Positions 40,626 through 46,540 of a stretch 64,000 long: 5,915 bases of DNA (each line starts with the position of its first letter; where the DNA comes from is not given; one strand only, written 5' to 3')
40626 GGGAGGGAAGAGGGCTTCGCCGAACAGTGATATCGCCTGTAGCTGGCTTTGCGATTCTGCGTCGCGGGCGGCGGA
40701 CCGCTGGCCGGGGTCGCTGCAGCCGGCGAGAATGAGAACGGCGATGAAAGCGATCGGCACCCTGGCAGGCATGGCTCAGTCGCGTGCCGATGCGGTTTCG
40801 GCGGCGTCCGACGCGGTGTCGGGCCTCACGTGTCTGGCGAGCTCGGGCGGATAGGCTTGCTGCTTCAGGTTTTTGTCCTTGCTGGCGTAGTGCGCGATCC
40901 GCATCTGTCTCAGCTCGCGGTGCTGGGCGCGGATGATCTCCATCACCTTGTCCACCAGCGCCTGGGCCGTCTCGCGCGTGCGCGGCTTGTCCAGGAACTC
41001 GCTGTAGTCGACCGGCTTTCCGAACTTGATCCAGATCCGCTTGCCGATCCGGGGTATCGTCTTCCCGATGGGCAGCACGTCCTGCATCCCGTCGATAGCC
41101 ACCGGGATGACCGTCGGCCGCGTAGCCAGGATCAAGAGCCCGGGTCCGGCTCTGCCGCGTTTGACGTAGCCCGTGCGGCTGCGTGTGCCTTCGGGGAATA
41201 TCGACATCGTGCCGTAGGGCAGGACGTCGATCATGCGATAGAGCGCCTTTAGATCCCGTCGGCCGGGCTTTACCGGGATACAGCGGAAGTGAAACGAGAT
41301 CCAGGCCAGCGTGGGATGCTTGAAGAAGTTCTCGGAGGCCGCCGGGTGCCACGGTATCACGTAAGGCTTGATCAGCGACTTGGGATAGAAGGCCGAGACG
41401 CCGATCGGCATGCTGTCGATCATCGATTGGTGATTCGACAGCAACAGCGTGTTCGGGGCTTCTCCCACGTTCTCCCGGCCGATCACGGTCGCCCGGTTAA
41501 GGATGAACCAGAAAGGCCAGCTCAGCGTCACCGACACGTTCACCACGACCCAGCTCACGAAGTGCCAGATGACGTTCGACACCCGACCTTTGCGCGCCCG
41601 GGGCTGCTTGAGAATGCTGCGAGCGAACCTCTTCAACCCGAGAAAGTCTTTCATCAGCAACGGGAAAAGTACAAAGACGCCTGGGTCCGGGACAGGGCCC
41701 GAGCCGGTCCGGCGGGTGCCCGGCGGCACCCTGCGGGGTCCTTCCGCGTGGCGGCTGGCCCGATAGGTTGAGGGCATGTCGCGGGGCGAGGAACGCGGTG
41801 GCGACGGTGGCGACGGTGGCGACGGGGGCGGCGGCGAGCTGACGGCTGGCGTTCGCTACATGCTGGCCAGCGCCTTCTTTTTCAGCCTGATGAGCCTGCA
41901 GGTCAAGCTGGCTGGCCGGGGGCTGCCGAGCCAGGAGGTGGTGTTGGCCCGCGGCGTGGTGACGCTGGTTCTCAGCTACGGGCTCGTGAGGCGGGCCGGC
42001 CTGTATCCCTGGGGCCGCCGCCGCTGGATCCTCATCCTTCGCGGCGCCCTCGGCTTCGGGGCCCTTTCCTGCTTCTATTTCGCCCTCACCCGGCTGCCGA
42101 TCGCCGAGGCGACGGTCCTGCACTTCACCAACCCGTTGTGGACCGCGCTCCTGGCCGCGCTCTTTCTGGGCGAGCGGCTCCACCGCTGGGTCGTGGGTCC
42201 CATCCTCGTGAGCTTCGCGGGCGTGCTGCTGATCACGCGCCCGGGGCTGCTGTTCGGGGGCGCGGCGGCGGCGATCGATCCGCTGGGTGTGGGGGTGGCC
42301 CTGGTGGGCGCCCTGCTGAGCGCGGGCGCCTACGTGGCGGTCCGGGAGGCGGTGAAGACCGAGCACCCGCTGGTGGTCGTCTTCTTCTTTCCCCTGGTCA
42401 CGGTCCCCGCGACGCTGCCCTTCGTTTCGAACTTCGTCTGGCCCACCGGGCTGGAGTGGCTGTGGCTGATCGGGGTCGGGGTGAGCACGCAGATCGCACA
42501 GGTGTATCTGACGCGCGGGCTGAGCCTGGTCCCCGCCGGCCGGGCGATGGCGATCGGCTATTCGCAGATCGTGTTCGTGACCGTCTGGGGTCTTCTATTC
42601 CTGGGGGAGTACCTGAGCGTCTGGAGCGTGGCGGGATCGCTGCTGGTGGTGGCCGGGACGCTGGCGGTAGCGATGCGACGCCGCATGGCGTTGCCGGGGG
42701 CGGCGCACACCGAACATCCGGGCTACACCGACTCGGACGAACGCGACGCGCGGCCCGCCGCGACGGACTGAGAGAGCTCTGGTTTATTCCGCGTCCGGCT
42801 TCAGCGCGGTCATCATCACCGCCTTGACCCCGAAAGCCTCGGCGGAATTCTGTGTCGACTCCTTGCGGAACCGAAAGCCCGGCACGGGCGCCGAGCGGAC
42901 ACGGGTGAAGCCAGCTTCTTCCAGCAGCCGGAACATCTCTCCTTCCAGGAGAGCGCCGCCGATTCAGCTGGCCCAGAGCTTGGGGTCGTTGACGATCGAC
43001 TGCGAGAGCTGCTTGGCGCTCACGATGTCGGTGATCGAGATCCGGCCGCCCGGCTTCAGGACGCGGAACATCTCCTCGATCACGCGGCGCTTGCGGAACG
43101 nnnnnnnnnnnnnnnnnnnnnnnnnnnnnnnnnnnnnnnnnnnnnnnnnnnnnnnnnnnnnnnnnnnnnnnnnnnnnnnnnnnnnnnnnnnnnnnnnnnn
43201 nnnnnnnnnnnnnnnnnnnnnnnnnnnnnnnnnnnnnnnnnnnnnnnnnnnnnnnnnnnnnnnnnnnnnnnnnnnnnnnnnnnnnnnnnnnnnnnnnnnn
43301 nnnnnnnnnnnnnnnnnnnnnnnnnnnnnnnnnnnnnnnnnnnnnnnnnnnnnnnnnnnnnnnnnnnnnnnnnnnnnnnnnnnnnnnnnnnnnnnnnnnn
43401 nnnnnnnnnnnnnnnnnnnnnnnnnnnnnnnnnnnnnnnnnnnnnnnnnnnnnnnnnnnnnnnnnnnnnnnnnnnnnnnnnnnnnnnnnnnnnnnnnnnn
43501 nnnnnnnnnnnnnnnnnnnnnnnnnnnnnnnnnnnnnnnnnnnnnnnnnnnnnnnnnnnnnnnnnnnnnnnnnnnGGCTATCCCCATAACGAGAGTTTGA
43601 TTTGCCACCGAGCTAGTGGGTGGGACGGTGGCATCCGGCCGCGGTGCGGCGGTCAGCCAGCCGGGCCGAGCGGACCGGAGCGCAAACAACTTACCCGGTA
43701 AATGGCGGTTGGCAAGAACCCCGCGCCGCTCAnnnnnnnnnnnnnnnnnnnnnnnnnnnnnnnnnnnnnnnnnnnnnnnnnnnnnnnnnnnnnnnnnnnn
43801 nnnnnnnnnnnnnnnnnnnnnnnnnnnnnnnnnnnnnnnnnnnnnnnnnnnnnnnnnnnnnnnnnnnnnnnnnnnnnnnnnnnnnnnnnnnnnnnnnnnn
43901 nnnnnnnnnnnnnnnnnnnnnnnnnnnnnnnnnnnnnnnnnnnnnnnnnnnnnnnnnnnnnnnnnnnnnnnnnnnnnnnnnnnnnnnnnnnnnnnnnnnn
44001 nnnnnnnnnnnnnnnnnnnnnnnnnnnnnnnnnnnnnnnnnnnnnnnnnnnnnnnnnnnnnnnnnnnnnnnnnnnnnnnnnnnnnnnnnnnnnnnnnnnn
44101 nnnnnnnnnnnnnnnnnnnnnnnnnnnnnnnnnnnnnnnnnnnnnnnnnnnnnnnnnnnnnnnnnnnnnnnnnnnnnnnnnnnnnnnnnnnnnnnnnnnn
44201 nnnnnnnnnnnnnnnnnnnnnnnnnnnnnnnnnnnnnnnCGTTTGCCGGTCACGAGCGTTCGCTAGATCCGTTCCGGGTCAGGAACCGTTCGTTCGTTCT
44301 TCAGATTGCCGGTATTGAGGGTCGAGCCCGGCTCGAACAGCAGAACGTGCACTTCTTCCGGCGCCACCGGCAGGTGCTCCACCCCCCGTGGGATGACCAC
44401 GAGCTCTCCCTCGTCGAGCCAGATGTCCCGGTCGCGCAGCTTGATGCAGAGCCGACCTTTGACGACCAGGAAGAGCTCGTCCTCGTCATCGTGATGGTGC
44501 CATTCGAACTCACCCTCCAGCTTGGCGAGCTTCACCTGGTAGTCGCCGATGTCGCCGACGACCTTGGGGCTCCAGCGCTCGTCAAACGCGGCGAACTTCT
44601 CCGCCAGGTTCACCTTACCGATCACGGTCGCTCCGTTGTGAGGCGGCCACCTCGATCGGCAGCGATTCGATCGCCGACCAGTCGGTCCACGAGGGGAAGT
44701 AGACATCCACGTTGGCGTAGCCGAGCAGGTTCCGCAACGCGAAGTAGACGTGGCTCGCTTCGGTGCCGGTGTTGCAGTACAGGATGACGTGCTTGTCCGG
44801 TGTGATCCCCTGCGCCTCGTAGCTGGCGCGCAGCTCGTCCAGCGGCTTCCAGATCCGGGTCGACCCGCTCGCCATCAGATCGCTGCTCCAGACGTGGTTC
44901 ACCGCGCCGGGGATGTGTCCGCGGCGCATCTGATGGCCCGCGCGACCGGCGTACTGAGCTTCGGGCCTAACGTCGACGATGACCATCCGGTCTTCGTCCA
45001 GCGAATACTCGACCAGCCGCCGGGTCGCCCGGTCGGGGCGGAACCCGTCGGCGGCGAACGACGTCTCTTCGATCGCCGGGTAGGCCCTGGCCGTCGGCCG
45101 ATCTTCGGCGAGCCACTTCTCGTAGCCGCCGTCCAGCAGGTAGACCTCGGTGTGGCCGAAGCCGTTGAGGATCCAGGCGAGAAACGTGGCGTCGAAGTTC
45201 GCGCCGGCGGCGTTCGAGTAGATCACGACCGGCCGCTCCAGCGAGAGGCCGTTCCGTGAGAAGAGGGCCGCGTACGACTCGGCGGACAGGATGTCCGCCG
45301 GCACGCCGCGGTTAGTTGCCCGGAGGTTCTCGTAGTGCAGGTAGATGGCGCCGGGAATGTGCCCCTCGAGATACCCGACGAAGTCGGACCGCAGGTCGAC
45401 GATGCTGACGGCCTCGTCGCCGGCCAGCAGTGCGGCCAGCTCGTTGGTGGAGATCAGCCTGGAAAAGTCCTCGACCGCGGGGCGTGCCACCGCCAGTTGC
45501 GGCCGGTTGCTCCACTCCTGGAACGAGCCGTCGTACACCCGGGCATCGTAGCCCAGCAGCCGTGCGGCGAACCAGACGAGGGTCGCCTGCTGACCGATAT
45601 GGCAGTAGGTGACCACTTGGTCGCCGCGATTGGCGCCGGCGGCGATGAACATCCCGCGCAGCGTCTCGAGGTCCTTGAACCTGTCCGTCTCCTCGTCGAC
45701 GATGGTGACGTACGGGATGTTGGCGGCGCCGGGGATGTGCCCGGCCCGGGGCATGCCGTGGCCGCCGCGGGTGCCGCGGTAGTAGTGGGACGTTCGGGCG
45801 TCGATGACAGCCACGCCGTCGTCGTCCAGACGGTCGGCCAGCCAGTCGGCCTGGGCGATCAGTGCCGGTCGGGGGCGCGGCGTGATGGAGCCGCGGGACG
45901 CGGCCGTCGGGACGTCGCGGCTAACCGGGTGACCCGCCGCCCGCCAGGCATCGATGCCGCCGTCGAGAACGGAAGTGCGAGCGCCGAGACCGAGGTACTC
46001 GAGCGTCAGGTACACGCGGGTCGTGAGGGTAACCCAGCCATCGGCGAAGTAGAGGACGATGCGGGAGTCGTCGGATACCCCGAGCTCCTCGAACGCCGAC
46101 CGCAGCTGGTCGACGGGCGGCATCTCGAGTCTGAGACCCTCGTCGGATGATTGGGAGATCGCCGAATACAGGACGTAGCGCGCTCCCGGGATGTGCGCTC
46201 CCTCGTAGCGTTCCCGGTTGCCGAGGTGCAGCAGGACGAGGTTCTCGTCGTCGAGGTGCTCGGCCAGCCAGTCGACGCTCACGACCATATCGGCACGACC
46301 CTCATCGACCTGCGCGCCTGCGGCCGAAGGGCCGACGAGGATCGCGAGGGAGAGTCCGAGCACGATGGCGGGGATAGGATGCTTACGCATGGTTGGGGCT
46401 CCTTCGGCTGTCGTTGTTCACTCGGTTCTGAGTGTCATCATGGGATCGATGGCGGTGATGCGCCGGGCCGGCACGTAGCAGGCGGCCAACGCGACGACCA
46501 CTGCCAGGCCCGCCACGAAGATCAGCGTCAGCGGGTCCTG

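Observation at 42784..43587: In-frame UGA at the catalytic-Cys position of an ArsM-family methyltransferase: candidate selenoprotein truncated by the ORF track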

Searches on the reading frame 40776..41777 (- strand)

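Call 80: search_protein_families(library=pfam, proteins=[window:40776-41777:-], max_evalue=0.0001)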
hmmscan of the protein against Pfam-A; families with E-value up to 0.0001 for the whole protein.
window:40776-41777:- (333 aa): 1 family
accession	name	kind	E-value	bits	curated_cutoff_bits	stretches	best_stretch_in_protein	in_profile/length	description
PF01553.26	Acyltransferase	-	8.2e-16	58.5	23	1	96-228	2-131/132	Acyltransferase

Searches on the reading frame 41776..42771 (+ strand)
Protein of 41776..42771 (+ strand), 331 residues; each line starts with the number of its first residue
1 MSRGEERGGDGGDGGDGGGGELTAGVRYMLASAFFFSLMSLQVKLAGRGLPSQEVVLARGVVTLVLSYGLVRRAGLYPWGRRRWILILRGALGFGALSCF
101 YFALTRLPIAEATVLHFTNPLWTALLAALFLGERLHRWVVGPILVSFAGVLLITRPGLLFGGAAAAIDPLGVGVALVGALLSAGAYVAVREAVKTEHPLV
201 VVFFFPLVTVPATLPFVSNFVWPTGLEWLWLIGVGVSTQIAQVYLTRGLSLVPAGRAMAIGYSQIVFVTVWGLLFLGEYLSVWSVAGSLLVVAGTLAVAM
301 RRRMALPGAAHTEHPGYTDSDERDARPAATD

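Call 80: search_protein_families(library=pfam, proteins=[window:41776-42771:+], max_evalue=0.0001)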
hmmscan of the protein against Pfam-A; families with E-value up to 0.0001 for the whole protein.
window:41776-42771:+ (331 aa): 1 family
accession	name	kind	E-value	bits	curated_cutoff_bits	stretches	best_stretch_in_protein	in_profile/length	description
PF00892.27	EamA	-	2.7e-29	102.6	28.2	2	25-154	3-134/135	EamA-like transporter family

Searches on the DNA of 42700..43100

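Call 67: search_rna_families(source=window, start=42700, end=43100, threshold=evalue, max_evalue=10)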
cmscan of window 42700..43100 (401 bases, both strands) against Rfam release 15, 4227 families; matches with E-value up to 10: 3.
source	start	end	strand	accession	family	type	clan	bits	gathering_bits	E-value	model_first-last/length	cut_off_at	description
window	42984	43042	+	RF02163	sR-tMet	Gene; snRNA; snoRNA; CD-box;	-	18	50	1.3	1-72/72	no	Small nucleolar RNA sR-tMet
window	43067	43100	-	RF01914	mir-932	Gene; miRNA;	-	12.4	54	9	43-76/76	5'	mir-932 microRNA precursor family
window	42803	42820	-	RF01136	sR28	Gene; snRNA; snoRNA; CD-box;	-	8.8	39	9.5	1-55/55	no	Small nucleolar RNA sR28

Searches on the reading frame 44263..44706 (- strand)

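Call 80: search_protein_families(library=pfam, proteins=[window:44263-44706:-], max_evalue=0.0001)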
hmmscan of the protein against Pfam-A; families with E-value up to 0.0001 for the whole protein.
window:44263-44706:- (147 aa): 1 family
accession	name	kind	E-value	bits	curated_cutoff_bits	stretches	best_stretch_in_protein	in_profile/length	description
PF07883.17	Cupin_2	-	3.2e-11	43.2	27.2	1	60-119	5-62/70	Cupin domain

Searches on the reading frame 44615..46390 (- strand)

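Call 80: search_protein_families(library=pfam, proteins=[window:44615-46390:-], max_evalue=0.0001)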
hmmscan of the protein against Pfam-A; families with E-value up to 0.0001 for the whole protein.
window:44615-46390:- (591 aa): 1 family
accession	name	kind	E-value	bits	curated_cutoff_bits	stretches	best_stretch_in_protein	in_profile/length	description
PF00581.25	Rhodanese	-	9.9e-68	225.5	22.2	4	181-295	2-101/102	Rhodanese-like domain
